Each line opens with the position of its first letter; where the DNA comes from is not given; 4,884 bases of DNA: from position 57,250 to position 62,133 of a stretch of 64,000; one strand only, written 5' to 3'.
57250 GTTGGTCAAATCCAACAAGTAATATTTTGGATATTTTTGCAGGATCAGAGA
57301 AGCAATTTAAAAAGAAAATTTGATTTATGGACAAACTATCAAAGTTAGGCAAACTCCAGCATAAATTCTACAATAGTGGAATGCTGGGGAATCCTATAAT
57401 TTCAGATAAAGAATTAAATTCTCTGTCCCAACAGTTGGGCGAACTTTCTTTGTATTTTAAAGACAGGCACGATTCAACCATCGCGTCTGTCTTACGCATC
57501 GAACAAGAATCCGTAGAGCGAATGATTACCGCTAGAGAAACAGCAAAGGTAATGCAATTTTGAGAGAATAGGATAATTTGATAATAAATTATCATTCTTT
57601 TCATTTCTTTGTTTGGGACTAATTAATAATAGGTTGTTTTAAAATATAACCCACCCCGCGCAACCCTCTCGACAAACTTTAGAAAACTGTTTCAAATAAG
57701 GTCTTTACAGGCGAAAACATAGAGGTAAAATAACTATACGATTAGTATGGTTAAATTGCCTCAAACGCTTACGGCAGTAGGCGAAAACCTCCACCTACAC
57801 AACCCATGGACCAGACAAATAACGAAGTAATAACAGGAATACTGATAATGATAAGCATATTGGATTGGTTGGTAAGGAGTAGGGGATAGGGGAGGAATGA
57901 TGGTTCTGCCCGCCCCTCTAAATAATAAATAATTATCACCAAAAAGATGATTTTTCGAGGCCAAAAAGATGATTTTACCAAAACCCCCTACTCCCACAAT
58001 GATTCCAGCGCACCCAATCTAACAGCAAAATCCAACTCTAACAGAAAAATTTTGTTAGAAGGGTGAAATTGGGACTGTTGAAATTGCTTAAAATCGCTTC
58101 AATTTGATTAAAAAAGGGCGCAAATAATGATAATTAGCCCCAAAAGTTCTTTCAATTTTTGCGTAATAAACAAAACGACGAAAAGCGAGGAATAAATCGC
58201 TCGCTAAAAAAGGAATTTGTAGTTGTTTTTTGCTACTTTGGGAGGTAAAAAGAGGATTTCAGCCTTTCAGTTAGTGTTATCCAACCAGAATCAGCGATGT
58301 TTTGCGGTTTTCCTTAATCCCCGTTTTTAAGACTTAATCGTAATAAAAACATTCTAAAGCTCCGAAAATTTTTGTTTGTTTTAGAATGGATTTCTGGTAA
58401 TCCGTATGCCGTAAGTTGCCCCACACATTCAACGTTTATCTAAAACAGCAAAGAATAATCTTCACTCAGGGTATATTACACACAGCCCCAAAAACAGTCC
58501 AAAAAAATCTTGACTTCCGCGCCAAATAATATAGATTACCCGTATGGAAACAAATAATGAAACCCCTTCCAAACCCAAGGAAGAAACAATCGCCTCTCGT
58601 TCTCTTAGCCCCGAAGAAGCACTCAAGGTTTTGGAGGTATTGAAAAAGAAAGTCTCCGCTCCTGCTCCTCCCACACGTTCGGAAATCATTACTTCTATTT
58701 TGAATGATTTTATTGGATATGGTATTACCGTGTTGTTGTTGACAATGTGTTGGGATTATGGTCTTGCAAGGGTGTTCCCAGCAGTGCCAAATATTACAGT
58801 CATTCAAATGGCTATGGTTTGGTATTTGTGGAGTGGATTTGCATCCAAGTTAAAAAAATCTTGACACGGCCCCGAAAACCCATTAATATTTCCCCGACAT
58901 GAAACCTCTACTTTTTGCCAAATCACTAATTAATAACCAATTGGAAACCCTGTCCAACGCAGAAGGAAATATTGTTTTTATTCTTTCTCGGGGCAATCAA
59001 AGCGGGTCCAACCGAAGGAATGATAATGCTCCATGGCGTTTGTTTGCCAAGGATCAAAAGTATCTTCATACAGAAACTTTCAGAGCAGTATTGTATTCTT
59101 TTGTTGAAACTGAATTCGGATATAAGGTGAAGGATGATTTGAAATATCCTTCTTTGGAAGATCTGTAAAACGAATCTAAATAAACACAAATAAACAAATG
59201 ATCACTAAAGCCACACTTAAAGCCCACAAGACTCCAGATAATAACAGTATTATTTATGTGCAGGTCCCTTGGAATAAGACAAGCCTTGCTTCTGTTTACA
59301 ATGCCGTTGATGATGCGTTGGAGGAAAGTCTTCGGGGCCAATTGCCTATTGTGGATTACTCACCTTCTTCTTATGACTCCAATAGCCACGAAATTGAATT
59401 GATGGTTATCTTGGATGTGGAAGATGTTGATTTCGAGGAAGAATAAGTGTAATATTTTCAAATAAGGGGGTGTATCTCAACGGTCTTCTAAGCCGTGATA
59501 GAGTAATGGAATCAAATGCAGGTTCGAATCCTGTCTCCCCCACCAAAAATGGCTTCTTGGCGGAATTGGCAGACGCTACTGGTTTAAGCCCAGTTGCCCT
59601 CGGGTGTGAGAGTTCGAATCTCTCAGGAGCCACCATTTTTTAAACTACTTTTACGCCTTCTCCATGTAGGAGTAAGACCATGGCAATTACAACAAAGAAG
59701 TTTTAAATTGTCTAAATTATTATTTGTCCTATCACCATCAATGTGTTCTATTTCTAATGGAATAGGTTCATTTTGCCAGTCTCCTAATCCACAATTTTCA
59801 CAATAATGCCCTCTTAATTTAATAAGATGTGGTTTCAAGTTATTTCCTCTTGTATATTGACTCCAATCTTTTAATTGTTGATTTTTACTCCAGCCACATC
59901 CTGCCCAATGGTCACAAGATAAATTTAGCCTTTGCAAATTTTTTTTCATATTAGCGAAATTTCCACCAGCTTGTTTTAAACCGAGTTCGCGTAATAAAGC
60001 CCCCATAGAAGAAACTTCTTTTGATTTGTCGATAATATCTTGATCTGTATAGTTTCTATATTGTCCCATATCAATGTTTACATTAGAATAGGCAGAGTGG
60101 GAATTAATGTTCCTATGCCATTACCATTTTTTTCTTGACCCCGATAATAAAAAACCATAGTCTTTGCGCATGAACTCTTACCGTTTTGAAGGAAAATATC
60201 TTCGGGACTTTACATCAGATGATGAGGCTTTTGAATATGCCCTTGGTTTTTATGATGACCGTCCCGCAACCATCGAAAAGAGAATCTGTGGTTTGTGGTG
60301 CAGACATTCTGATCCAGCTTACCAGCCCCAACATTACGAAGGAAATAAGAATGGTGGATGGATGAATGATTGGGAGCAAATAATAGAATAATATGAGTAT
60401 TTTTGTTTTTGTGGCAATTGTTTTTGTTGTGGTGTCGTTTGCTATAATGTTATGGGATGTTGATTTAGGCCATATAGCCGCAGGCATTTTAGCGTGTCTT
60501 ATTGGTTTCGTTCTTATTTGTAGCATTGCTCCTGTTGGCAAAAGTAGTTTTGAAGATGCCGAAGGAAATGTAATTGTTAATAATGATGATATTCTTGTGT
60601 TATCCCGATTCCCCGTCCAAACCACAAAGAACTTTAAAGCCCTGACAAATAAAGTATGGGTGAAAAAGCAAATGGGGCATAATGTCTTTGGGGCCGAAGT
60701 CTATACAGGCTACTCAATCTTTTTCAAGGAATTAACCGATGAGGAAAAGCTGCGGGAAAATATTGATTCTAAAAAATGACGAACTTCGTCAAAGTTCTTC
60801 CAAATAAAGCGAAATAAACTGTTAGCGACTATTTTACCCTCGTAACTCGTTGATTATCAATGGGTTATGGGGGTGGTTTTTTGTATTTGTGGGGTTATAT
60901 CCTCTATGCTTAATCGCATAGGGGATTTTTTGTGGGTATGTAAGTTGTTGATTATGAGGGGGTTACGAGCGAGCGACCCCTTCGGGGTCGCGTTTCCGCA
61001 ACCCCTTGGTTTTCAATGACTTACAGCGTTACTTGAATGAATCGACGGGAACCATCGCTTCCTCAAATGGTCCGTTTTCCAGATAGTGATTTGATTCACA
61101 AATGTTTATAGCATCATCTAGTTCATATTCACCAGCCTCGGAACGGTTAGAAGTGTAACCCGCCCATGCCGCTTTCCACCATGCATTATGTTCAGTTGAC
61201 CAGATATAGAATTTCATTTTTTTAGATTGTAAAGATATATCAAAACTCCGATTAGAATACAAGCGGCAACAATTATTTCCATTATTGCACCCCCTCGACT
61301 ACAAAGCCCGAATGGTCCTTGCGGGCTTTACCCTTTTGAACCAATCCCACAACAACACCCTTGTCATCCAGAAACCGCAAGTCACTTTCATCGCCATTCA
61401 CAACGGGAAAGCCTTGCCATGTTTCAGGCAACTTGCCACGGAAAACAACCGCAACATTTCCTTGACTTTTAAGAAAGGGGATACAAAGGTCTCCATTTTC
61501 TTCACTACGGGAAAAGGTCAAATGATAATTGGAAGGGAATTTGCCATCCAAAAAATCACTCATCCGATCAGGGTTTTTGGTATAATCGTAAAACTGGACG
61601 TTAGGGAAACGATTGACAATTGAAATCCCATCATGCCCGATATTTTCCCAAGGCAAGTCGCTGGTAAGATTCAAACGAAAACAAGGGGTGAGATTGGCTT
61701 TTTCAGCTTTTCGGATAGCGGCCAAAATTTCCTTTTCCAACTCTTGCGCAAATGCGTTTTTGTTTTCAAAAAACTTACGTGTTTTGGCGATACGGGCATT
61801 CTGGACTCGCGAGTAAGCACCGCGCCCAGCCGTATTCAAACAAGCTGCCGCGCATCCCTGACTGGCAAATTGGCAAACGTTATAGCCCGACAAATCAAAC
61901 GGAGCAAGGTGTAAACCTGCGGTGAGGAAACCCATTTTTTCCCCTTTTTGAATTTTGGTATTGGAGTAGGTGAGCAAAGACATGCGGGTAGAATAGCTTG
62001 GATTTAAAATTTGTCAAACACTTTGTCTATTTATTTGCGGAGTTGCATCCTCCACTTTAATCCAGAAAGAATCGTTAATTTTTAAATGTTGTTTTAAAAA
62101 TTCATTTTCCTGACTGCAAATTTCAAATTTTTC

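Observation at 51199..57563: Compact + strand island of 17 small genes with phosphatase, glycosylase and macro-like proteins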

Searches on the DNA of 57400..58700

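Call 79: search_rna_families(source=window, start=57400, end=58700, threshold=evalue, max_evalue=1)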
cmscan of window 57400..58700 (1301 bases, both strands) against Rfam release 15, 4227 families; matches with E-value up to 1: 1.
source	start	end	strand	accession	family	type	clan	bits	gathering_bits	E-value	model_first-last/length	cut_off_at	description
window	57412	57492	-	RF02450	ncr1175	Gene; sRNA;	-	22.9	60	0.19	1-110/110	no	Bacillus sRNA ncr1175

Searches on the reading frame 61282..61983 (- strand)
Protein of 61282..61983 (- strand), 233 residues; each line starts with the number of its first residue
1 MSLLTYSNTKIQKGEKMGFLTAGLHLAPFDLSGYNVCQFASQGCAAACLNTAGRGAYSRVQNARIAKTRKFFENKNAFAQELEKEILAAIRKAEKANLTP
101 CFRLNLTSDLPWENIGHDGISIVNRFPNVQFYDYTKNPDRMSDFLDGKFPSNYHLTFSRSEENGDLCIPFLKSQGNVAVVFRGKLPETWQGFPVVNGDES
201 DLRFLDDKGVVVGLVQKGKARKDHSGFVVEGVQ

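Call 23: search_protein_families(library=phrogs, max_evalue=0.00001, proteins=[window:61282-61983:-])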
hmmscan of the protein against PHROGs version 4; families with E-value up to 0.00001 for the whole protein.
window:61282-61983:- (233 aa): 1 family
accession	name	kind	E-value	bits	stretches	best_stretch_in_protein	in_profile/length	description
phrog_1617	-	unknown function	3.8e-75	253.5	1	2-230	40-271/273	-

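Call 86: search_protein_families(library=pfam, max_evalue=0.001, proteins=[window:61282-61983:-])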
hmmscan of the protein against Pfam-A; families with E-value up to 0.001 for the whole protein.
window:61282-61983:- (233 aa): 1 family
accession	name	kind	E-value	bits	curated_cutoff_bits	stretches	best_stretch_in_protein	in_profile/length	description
PF17338.8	GP88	-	2.2e-49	168.8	24.4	1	4-230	3-229/230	Gene product 88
